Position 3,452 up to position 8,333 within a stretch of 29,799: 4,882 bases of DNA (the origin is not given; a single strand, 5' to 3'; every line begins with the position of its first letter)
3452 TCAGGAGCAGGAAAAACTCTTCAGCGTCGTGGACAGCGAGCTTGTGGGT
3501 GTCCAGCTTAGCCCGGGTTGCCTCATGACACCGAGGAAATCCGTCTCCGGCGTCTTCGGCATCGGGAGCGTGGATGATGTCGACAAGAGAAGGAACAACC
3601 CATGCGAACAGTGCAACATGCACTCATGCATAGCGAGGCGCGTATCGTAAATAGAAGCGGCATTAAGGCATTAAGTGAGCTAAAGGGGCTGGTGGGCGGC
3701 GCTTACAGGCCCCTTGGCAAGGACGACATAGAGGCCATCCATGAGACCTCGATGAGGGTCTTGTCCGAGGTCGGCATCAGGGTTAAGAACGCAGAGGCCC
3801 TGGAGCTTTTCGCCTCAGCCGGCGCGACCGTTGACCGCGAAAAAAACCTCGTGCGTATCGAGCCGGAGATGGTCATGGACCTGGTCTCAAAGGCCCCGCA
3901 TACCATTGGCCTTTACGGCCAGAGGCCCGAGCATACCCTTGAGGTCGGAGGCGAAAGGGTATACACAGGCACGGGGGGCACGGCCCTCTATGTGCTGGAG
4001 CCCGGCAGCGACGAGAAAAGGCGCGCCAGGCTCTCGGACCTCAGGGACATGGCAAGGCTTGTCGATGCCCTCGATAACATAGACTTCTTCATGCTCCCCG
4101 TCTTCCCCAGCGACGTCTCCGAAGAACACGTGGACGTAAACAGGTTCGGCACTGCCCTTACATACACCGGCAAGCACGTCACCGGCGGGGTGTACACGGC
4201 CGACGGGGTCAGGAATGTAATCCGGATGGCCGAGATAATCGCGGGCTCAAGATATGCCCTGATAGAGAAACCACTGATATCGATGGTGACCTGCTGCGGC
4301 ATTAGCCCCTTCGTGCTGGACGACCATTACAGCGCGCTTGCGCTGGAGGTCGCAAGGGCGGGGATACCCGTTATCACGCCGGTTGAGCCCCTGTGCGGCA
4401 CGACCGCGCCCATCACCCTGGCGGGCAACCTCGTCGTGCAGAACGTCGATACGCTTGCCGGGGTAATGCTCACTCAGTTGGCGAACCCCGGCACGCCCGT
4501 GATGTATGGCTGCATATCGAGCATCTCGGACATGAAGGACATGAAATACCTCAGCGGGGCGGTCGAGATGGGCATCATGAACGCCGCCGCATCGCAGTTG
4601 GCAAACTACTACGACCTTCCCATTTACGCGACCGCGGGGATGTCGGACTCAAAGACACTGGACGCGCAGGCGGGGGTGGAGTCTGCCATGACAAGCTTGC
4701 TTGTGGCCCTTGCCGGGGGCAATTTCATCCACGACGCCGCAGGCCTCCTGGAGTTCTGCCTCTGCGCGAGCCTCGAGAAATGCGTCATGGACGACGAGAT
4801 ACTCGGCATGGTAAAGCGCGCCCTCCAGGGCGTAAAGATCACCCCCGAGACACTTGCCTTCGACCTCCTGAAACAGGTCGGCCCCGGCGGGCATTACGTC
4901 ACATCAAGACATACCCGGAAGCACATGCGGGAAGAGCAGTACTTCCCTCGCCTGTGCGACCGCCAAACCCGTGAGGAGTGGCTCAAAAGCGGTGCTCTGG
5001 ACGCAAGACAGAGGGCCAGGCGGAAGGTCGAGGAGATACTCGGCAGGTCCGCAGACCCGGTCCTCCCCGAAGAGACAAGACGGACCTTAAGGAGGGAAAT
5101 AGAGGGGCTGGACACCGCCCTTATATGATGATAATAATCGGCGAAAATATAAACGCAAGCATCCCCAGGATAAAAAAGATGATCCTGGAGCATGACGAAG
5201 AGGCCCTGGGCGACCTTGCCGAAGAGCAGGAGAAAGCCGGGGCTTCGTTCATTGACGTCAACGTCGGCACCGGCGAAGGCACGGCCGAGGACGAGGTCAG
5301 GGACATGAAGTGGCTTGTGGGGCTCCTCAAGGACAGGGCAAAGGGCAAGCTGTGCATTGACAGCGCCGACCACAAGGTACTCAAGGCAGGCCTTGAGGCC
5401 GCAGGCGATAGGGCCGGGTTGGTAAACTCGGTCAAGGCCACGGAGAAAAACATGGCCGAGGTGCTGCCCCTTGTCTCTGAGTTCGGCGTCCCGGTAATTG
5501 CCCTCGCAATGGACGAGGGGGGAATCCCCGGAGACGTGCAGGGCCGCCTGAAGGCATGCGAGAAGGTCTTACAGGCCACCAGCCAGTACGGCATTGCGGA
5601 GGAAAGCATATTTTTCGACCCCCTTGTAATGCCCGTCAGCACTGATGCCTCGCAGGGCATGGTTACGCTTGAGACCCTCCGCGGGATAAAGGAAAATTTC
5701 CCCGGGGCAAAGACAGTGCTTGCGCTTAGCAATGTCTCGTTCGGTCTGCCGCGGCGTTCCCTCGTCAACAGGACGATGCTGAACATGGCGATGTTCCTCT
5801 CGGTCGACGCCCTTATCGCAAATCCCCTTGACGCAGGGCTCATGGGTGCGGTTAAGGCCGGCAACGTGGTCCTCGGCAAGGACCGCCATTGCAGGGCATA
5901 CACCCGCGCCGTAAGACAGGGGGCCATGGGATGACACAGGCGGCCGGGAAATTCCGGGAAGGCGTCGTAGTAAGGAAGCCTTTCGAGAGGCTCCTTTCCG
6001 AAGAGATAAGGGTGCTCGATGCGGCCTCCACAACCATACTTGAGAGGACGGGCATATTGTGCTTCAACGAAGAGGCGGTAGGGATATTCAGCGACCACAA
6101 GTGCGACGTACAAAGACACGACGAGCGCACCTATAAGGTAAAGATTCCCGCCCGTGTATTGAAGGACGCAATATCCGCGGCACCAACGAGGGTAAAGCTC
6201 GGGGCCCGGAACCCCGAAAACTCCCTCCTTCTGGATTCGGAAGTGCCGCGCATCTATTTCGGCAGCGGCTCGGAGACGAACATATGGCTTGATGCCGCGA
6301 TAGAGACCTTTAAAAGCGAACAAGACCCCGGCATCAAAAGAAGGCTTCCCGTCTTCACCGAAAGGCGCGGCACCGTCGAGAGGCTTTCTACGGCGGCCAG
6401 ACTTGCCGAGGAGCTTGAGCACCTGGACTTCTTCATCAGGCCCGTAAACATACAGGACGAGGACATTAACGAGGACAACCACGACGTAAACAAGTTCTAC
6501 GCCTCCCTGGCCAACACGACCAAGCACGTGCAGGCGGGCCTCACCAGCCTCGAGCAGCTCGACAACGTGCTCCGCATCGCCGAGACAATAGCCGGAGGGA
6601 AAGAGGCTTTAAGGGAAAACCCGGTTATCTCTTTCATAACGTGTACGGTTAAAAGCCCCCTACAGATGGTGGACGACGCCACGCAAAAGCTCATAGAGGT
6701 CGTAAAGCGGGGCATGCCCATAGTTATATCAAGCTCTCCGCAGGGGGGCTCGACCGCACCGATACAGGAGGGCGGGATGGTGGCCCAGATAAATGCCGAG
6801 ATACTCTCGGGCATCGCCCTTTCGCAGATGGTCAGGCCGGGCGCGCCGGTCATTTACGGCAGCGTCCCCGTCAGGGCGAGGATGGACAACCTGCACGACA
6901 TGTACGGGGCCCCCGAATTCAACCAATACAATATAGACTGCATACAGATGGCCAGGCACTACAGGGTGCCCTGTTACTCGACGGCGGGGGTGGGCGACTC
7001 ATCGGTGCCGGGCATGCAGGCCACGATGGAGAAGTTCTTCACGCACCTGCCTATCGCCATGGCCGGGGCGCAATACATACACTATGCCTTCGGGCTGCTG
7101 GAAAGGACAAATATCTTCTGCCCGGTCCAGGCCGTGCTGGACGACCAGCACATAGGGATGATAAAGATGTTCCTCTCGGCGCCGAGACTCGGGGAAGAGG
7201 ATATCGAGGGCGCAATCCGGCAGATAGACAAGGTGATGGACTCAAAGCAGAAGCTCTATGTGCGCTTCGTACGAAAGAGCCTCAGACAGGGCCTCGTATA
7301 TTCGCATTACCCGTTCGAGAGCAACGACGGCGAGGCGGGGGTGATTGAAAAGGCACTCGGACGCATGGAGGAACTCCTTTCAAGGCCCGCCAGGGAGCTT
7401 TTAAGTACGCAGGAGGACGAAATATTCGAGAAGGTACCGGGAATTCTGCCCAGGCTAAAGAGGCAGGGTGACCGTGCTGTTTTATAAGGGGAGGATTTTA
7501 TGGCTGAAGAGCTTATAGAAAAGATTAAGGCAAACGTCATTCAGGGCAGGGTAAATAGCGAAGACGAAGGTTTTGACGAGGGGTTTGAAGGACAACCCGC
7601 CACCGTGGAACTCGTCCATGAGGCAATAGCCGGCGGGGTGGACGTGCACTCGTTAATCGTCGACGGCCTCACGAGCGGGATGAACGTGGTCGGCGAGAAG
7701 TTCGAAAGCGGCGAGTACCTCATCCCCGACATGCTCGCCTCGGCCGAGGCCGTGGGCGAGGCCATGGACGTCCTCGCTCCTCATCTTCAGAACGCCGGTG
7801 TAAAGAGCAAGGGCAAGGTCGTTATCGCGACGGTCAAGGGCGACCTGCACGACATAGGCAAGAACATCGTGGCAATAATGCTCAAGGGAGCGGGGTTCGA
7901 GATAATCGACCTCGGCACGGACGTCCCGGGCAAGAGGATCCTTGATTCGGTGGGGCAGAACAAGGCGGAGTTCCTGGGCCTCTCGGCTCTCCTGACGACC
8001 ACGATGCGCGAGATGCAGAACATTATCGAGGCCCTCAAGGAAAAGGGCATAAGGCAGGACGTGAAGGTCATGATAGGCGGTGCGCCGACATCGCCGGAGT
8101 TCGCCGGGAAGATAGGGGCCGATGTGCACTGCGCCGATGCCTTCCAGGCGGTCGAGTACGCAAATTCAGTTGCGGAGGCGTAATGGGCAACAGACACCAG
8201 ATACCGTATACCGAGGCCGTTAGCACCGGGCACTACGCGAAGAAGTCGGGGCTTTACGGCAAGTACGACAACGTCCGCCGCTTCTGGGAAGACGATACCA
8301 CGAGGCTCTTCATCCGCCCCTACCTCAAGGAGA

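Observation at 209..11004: Candidate undescribed methyl-amine island: importer, two MttBs, corrinoid chain, orphan SAM methyltransferase and glutaminase-dead amide ligase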

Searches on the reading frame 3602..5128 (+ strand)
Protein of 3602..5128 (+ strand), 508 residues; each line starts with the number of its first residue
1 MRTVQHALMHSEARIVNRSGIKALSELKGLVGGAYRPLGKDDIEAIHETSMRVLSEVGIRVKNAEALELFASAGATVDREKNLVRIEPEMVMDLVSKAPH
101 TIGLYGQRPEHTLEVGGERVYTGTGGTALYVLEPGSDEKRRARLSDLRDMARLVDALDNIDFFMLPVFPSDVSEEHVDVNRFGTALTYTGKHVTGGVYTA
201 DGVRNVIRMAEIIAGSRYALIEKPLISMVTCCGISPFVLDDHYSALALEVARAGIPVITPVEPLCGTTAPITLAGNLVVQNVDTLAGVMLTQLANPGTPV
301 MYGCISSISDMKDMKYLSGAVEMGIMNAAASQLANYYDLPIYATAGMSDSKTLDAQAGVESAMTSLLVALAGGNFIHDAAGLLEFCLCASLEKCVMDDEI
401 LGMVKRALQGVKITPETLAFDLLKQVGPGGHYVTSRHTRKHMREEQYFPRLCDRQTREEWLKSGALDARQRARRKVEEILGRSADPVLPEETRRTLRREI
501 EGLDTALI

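Call 3: search_protein_families(library=pfam, proteins=[window:3602-5128:+])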
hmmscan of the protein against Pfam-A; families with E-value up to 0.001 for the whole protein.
window:3602-5128:+ (508 aa): 1 family
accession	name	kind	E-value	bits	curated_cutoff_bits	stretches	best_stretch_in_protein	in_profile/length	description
PF06253.16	MTTB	-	5.2e-111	371.6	25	1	34-498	30-490/500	Trimethylamine methyltransferase (MTTB)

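Call 4: search_protein_families(library=ncbifam, proteins=[window:3602-5128:+])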
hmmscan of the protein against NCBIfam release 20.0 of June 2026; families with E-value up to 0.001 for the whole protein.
window:3602-5128:+ (508 aa): 1 family
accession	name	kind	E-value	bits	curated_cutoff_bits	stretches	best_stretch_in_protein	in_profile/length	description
TIGR02369.2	trimeth_pyl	equivalog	9.2e-135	449.8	525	1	38-500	6-465/469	[trimethylamine--corrinoid protein] Co-methyltransferase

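Call 29: search_solved_structures(query=window:3692-5128:+, show_alignments=2)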
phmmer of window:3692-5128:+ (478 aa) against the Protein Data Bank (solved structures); distinct sequences matched with E-value up to 0.001: 5.
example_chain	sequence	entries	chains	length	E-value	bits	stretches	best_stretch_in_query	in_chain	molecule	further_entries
9yce_A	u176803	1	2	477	4.3e-81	276.2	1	5-464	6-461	Glycine betaine methyltransferase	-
2qne_A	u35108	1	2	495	5.2e-81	275.9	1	5-464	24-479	Putative methyltransferase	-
7xcl_A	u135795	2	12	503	5.6e-71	242.8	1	10-452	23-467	Trimethylamine methyltransferase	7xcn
7xcm_A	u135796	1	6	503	6.2e-71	242.7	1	10-452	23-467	Trimethylamine methyltransferase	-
4yyc_A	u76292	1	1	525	4e-50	174.1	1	5-455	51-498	Putative trimethylamine methyltransferase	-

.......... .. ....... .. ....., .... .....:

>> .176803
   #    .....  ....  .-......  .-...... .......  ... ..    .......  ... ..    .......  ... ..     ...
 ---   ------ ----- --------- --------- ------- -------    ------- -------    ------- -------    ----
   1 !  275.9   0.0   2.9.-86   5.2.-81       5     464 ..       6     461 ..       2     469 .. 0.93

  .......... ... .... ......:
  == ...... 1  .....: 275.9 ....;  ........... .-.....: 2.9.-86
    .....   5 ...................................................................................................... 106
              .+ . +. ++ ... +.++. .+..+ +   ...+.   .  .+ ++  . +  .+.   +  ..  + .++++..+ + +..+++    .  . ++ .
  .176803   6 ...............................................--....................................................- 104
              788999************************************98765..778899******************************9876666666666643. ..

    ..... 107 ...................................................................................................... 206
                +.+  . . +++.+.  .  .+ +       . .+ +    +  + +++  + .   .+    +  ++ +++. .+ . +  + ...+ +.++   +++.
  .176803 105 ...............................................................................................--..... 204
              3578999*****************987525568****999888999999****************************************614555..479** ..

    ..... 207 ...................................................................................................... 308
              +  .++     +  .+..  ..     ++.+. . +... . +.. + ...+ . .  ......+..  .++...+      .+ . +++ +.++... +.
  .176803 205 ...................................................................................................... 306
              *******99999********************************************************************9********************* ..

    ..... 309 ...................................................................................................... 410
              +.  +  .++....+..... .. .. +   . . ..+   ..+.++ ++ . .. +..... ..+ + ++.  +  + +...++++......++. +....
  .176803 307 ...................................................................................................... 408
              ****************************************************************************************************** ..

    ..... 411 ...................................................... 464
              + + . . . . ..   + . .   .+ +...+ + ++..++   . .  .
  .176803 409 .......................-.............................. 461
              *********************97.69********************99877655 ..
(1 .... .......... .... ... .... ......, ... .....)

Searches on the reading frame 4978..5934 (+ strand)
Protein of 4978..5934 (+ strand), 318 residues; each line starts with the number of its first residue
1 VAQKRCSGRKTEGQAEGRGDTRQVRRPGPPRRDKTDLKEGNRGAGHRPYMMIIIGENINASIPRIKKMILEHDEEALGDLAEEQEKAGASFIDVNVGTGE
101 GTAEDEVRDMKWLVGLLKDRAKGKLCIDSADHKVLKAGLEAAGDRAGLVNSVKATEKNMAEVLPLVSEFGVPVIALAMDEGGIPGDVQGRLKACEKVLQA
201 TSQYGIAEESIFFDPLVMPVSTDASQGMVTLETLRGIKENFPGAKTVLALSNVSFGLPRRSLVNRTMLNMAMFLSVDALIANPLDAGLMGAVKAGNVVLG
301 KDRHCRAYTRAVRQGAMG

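Call 3: search_protein_families(library=pfam, proteins=[window:4978-5934:+])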
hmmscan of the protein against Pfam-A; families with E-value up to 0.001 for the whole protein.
window:4978-5934:+ (318 aa): 2 families
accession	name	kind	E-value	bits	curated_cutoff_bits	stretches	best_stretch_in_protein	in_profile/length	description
PF00809.28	Pterin_bind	-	9.8e-25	88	25.5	1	67-271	14-228/244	Pterin binding enzyme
PF03599.22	CdhD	-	0.00023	20.4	24.8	1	109-179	84-152/387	CO dehydrogenase/acetyl-CoA synthase delta subunit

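Call 4: search_protein_families(library=ncbifam, proteins=[window:4978-5934:+])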
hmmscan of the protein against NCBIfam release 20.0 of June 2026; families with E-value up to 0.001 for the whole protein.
window:4978-5934:+ (318 aa): 6 families
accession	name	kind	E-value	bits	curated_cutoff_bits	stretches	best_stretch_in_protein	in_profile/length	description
NF005719.0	PRK07535.1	domain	6.5e-82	274.7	259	1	51-316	1-262/268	methyltetrahydrofolate:corrinoid/iron-sulfur protein methyltransferase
NF040758.1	CODH_ACS_meth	exception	3.1e-39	134.9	370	1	51-308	4-258/261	carbon monoxide dehydrogenase/acetyl-CoA synthase methytransferase subunit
TIGR02082.1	metH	equivalog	2.8e-37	127.9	1010.85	1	51-289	343-584/1182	methionine synthase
NF007024.0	PRK09490.1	equivalog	1.2e-22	79.6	1497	1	50-296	359-605/1234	methionine synthase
TIGR01496.1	DHPS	equivalog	0.0002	21.1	162.6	1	84-215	32-172/258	dihydropteroate synthase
NF003195.0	PRK04165.1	equivalog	0.00052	19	306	1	112-177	145-208/450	acetyl-CoA decarbonylase/synthase complex subunit gamma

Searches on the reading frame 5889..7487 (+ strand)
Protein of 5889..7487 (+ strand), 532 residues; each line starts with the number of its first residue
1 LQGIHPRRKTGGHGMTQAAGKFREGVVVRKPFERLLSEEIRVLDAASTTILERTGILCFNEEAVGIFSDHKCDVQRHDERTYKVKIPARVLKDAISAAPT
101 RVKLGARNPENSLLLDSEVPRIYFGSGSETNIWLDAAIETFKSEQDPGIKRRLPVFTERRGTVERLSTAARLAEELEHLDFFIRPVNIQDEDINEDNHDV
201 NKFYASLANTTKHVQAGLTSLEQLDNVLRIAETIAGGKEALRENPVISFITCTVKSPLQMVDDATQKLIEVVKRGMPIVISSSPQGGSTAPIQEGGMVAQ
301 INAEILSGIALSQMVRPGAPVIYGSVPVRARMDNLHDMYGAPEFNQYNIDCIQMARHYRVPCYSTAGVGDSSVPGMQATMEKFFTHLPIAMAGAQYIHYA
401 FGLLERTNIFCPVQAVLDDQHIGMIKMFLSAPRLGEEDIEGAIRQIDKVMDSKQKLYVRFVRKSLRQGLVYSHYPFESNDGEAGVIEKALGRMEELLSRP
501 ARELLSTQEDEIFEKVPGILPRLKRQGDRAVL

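Call 3: search_protein_families(library=pfam, proteins=[window:5889-7487:+])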
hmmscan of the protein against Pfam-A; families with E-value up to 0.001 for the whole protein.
window:5889-7487:+ (532 aa): 1 family
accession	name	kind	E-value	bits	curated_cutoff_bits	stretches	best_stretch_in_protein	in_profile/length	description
PF06253.16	MTTB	-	1.1e-59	202.2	25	1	27-440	24-411/500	Trimethylamine methyltransferase (MTTB)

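Call 4: search_protein_families(library=ncbifam, proteins=[window:5889-7487:+])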
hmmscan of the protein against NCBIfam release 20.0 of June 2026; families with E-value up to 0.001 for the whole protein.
window:5889-7487:+ (532 aa): 1 family
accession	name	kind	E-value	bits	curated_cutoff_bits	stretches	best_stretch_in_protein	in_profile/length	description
TIGR02369.2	trimeth_pyl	equivalog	6.8e-78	262.2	525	1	36-439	7-384/469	[trimethylamine--corrinoid protein] Co-methyltransferase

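Call 30: search_solved_structures(query=window:5931-7487:+, show_alignments=2)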
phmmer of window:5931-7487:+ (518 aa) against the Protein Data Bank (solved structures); distinct sequences matched with E-value up to 0.001: 5.
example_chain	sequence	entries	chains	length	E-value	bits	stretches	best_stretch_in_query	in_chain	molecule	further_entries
7xcl_A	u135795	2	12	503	2.3e-39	138.7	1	22-436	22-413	Trimethylamine methyltransferase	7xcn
7xcm_A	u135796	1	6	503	3.3e-39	138.2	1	22-436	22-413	Trimethylamine methyltransferase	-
2qne_A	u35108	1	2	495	1.2e-32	116.5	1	149-442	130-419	Putative methyltransferase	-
9yce_A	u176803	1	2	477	1.2e-32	116.5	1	21-442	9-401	Glycine betaine methyltransferase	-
4yyc_A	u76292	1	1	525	4.2e-21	78.5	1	178-432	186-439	Putative trimethylamine methyltransferase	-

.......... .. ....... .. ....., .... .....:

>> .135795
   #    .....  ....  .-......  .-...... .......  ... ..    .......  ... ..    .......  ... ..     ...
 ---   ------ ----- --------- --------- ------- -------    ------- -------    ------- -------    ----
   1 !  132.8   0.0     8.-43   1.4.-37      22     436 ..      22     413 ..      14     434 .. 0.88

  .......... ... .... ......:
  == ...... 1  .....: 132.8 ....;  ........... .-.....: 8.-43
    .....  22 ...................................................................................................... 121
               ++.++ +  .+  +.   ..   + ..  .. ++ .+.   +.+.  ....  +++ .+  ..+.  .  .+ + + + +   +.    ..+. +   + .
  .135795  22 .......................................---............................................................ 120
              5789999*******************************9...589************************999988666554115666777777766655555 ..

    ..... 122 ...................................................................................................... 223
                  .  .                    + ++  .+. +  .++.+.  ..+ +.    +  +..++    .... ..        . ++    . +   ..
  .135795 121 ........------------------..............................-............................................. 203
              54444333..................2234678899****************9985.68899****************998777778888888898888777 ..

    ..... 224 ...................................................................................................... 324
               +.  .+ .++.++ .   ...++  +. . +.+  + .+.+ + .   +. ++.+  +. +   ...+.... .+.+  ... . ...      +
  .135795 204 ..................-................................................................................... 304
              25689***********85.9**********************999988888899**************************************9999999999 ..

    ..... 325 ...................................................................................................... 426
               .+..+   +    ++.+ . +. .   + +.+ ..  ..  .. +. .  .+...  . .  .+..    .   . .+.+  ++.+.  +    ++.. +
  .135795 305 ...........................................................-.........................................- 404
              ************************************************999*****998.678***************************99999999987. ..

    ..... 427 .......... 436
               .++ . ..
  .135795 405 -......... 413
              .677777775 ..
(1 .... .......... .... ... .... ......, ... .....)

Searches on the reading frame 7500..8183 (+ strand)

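Call 3: search_protein_families(library=pfam, proteins=[window:7500-8183:+])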
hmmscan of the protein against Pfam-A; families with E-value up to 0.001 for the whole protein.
window:7500-8183:+ (227 aa): 2 families
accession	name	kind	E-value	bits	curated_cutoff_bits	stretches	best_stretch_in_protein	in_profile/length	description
PF02310.24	B12-binding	-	1.6e-28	99.4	32.1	1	105-210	1-108/121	B12 binding domain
PF02607.22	B12-binding_2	-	8.4e-15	55.2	23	1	34-92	16-73/74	B12 binding domain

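Call 4: search_protein_families(library=ncbifam, proteins=[window:7500-8183:+])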
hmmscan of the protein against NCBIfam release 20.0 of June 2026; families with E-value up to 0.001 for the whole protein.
window:7500-8183:+ (227 aa): 16 families
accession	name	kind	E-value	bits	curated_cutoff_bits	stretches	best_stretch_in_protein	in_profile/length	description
TIGR02370.1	pyl_corrinoid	subfamily_domain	8.5e-60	201.5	215.3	1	35-216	14-196/197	methyltransferase cognate corrinoid protein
NF047996.1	corrin_MtgC_2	exception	1.9e-59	200.7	370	1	35-223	20-208/212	glycine betaine-specific corrinoid protein MtgC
NF041607.1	dimeth_corrin_MtbC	equivalog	7.1e-53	179.1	350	1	39-222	17-200/203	dimethylamine corrinoid protein MtbC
NF047995.1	corrinoid_MtgC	exception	1.2e-48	165.4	310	1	35-224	20-212/215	glycine betaine-specific corrinoid protein MtgC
TIGR02082.1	metH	equivalog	1.5e-43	148.7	1010.85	1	51-223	678-856/1182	methionine synthase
NF040655.1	MtaC_Meth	equivalog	1.4e-38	132.4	420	1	30-225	45-238/253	methanol--corrinoid protein MtaC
NF007024.0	PRK09490.1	equivalog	1.9e-38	132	1497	1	52-205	694-851/1234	methionine synthase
NF040669.1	MtaC2_Meth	equivalog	1.8e-36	125.9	450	1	32-225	55-246/267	methanol--corrinoid protein MtaC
NF002612.0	PRK02261.1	equivalog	6e-11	42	110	1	104-195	3-93/148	methylaspartate mutase subunit S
TIGR00640.1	acid_CoA_mut_C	subfamily_domain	9e-10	38.6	57.45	1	104-195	2-92/132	methylmalonyl-CoA mutase C-terminal domain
NF052513.1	TransRegCarH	equivalog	4e-09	36.2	400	1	92-208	152-262/274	HTH-type transcriptional repressor CarH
NF040743.1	ornith_mutase_E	equivalog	6.9e-09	34.2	800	1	100-211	590-709/730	D-ornithine 4,5-aminomutase subunit OraE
TIGR01501.1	MthylAspMutase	equivalog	1.2e-06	28.4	135.8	1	106-194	3-90/134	methylaspartate mutase subunit S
NF006944.0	PRK09426.1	equivalog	2.1e-06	26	876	1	82-195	569-679/721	methylmalonyl-CoA mutase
NF052385.1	Lys_5_6_beta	equivalog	8.5e-06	25.6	280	1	132-225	138-230/241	lysine 5,6-aminomutase subunit beta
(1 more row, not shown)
